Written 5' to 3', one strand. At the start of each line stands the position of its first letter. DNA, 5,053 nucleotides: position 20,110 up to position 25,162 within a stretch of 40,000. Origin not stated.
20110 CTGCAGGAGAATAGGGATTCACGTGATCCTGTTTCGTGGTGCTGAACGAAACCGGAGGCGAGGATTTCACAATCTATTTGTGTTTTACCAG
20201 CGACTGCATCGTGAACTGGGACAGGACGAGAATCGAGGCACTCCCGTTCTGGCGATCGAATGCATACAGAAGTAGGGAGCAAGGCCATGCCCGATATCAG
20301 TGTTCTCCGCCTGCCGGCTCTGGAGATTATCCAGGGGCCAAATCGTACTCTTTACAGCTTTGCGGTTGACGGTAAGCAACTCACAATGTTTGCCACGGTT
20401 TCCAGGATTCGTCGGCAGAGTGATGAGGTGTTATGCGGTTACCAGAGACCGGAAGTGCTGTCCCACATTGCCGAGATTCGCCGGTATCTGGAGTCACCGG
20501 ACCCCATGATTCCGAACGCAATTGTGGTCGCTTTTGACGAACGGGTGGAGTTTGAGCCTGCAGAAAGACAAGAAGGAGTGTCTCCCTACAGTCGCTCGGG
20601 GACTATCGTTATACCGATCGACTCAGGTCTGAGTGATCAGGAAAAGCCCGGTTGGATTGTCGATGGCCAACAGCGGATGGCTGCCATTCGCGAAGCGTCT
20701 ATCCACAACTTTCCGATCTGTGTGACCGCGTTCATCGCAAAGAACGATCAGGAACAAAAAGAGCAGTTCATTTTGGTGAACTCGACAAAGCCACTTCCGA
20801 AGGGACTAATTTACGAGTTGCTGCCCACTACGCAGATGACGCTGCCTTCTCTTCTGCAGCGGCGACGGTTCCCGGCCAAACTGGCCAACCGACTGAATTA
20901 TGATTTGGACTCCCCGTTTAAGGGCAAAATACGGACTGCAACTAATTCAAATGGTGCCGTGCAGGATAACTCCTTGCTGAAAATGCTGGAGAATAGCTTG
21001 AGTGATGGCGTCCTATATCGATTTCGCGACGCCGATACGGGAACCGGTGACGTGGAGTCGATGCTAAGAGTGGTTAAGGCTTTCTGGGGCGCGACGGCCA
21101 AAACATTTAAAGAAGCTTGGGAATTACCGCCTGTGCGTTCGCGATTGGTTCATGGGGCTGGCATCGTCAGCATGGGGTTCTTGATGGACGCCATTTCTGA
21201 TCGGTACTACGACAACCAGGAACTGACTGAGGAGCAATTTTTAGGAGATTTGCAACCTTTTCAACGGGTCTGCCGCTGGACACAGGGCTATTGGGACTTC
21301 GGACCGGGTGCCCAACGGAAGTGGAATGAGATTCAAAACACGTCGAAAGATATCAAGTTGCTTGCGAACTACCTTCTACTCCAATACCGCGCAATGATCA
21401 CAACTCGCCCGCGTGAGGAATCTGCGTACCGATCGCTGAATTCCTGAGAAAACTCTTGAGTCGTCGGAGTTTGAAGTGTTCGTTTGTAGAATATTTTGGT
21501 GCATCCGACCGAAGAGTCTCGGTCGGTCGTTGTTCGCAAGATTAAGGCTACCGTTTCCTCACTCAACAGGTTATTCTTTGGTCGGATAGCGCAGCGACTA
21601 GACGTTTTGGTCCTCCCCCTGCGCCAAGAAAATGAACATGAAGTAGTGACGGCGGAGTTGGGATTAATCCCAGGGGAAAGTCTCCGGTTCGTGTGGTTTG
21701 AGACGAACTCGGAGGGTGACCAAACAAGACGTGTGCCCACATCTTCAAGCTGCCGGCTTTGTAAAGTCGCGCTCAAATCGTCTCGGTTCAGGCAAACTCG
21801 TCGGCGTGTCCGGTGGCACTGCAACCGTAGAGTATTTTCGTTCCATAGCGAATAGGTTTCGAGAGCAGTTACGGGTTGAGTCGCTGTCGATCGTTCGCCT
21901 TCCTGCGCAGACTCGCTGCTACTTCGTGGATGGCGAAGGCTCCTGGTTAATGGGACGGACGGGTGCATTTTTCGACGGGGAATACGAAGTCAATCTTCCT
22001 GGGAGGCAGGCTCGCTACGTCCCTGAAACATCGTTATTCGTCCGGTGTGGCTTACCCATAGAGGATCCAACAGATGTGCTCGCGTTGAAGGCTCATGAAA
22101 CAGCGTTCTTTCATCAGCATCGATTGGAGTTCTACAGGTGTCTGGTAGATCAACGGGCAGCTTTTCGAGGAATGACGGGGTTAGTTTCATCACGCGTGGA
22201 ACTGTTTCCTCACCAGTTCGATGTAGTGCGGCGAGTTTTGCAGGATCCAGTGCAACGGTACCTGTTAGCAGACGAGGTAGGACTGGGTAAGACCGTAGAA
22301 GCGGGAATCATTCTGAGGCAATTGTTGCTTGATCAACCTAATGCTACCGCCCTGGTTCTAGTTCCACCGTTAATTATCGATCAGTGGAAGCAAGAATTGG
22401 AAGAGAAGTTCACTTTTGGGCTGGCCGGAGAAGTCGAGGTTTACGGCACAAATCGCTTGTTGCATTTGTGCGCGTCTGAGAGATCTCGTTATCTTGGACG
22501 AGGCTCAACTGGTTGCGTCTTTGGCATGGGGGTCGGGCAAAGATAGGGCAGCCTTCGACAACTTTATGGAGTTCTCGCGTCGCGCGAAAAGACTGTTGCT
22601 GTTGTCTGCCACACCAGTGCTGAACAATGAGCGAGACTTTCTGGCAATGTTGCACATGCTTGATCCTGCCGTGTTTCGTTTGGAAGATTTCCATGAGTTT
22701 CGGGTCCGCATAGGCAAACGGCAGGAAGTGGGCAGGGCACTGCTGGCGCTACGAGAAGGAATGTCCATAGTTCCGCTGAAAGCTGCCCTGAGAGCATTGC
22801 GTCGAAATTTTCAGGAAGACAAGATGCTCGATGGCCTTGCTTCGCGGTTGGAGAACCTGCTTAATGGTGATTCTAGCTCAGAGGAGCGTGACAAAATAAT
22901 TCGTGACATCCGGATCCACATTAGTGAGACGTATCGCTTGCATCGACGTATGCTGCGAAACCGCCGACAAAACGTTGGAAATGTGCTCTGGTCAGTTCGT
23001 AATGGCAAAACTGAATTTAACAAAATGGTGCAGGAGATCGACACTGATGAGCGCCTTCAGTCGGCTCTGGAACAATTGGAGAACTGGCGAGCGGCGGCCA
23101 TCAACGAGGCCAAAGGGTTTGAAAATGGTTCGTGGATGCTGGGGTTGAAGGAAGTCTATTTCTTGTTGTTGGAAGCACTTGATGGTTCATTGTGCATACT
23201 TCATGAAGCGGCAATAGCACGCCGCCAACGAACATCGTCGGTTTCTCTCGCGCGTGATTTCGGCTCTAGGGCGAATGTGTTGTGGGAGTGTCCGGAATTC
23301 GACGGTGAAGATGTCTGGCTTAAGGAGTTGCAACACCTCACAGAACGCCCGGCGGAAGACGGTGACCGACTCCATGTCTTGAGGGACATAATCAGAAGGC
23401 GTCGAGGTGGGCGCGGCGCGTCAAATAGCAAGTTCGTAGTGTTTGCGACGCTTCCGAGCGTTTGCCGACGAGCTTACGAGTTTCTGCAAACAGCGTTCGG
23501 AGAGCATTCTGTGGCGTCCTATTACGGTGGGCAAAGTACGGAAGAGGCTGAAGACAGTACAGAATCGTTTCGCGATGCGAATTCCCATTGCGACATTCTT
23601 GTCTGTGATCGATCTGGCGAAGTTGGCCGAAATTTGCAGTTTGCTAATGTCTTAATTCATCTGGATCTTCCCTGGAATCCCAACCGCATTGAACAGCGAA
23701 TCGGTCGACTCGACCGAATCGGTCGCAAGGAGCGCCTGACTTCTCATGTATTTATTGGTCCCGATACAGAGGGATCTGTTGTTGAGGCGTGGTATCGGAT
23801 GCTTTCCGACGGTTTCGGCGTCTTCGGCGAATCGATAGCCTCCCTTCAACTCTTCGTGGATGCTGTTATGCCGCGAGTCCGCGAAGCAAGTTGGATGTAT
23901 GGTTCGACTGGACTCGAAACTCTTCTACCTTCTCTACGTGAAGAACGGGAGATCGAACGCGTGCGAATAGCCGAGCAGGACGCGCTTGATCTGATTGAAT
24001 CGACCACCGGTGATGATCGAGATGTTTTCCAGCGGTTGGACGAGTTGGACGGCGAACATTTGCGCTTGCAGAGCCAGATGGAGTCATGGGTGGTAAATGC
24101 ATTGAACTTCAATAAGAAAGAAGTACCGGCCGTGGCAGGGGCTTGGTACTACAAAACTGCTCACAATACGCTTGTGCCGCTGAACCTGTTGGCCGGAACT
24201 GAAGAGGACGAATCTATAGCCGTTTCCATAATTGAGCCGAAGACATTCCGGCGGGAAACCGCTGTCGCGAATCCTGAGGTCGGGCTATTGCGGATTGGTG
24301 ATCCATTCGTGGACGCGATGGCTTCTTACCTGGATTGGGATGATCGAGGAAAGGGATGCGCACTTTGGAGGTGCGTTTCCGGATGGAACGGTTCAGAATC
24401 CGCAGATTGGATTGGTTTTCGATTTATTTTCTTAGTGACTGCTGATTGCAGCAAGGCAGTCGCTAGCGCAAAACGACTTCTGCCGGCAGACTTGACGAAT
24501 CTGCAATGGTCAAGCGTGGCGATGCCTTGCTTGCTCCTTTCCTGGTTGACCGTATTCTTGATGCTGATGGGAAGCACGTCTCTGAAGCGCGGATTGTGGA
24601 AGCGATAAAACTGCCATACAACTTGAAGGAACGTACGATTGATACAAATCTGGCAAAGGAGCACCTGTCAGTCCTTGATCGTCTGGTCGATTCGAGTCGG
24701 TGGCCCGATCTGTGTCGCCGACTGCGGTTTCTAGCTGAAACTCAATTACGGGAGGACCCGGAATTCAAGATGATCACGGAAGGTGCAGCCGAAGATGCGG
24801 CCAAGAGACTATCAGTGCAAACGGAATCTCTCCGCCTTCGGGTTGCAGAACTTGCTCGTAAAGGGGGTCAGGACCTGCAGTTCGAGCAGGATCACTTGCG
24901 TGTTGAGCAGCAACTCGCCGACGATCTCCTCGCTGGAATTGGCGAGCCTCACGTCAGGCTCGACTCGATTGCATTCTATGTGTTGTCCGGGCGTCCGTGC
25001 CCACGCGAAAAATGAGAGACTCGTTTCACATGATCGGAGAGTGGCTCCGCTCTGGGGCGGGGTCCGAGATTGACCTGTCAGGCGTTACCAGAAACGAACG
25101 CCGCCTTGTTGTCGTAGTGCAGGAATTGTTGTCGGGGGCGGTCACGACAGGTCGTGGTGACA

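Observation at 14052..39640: Self-contained Dpd-type 7-deazaguanine DNA modification/restriction island (~25.6 kb, 17 co-oriented genes)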

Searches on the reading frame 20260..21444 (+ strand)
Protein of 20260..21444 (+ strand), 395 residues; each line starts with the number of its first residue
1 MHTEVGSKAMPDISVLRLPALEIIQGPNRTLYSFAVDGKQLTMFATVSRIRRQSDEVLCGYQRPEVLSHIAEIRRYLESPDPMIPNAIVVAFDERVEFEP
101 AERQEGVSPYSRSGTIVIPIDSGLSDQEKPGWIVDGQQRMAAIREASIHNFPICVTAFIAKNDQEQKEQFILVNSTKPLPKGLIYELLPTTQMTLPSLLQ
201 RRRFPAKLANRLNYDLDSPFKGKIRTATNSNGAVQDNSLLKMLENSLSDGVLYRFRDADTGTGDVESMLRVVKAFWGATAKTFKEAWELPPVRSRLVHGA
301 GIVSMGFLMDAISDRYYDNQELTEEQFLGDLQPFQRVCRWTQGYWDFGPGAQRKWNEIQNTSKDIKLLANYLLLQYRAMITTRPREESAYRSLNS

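Call 4: search_protein_families(library=ncbifam, proteins=[window:20260-21444:+], max_evalue=0.001)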
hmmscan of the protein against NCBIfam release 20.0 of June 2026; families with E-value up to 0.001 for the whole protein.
window:20260-21444:+ (395 aa): 3 families
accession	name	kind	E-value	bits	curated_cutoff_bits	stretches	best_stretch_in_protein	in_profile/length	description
NF041060.1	DpdB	equivalog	9.3e-150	498.4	300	1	16-372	1-352/352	DGQHR domain-containing protein DpdB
TIGR03187.1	DGQHR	domain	3.1e-65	220.7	58.85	1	21-312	2-275/276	DGQHR domain-containing protein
TIGR04172.1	DGQHR_dnd_1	hypoth_equivalog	1e-14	54.4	450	1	21-239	4-224/381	DNA phosphorothioation-associated DGQHR protein 1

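Call 13: search_protein_families(library=padloc, proteins=[window:20260-21444:+], max_evalue=0.001)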
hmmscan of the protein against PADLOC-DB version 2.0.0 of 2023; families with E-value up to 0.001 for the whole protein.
window:20260-21444:+ (395 aa): 3 families
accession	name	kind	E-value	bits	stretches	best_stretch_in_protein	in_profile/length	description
PDLC02811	DpdB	-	7e-150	496.9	1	14-379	3-365/370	DpdB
PDLC02812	DpdB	-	1.7e-41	140.5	1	28-376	17-385/400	DpdB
PDLC02658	DndB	-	5.5e-05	20.4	1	67-146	52-122/356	DndB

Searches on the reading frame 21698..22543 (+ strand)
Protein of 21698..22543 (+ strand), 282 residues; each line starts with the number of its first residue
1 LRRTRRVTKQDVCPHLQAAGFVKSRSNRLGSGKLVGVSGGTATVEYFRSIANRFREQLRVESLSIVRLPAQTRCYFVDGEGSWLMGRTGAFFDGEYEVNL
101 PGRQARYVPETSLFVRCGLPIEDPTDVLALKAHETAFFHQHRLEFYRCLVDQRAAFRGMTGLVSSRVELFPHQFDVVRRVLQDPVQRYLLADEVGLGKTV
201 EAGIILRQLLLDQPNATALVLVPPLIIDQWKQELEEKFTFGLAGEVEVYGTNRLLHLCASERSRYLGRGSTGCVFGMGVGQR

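Call 5: search_protein_families(library=ncbifam, proteins=[window:21698-22543:+], max_evalue=0.001)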
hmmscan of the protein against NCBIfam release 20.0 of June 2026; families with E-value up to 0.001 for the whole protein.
window:21698-22543:+ (282 aa): 6 families
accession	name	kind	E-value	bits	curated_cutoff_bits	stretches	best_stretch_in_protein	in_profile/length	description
NF041062.1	DpdE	equivalog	1e-87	295.2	500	1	21-241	3-226/1048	protein DpdE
NF038317.1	DISARM_DrmD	equivalog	2e-21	76.1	610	1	165-239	104-178/1021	DISARM system SNF2-like helicase DrmD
NF003426.0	PRK04914.1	equivalog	7.3e-21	74.1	576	1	149-240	134-225/959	RNA polymerase-associated protein RapA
NF038318.1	DISARM_DrmD_b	equivalog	2.1e-12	46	950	1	162-239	23-100/868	DISARM system SNF2-like helicase DrmD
NF042964.1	phospholipD_antiphage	equivalog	1.7e-10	39.9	1100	1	163-239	223-302/895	phospholipase D-like domain-containing anti-phage protein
NF041790.1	anti-phage_ZorD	equivalog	0.00093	17.2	1500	0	185-250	604-670/1035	type I Zorya anti-phage system protein ZorD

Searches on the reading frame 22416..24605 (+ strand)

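Call 5: search_protein_families(library=ncbifam, proteins=[window:22416-24605:+], max_evalue=0.001)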
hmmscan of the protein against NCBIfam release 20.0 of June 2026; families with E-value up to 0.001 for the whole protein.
window:22416-24605:+ (730 aa): 9 families
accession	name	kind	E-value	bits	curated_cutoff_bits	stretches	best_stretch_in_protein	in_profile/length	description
NF041062.1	DpdE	equivalog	3.8e-165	551.6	500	1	22-690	251-885/1048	protein DpdE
NF003426.0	PRK04914.1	equivalog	2.5e-34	118.7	576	2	339-646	496-789/959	RNA polymerase-associated protein RapA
NF038317.1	DISARM_DrmD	equivalog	1.3e-30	106.5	610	2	302-497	469-652/1021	DISARM system SNF2-like helicase DrmD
NF038318.1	DISARM_DrmD_b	equivalog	2.2e-18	65.8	950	1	369-470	467-567/868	DISARM system SNF2-like helicase DrmD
NF042964.1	phospholipD_antiphage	equivalog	1.7e-15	56.4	1100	1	337-464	683-816/895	phospholipase D-like domain-containing anti-phage protein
NF053675.1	pilus_reg_Snf2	equivalog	6.9e-07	27.7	1100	1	371-446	909-983/1029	pilus expression-regulating Snf2 family helicase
NF058637.1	helic_SCO1167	equivalog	2e-05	22.8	1200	1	369-457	809-893/932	SCO1167/SCO6262 family helicase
NF041790.1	anti-phage_ZorD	equivalog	0.00069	17.6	1500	0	335-439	920-1028/1035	type I Zorya anti-phage system protein ZorD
TIGR02621.3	cas3_GSU0051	exception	0.00085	18.2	400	0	383-448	322-386/854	type I-G CRISPR-associated helicase/endonuclease Cas3g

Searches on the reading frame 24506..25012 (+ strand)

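Call 5: search_protein_families(library=ncbifam, proteins=[window:24506-25012:+], max_evalue=0.001)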
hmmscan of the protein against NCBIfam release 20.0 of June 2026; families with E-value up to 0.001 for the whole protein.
window:24506-25012:+ (169 aa): 1 family
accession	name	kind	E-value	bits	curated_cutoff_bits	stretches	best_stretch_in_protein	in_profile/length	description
NF041062.1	DpdE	equivalog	2.1e-24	85.6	500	1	3-162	893-1048/1048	protein DpdE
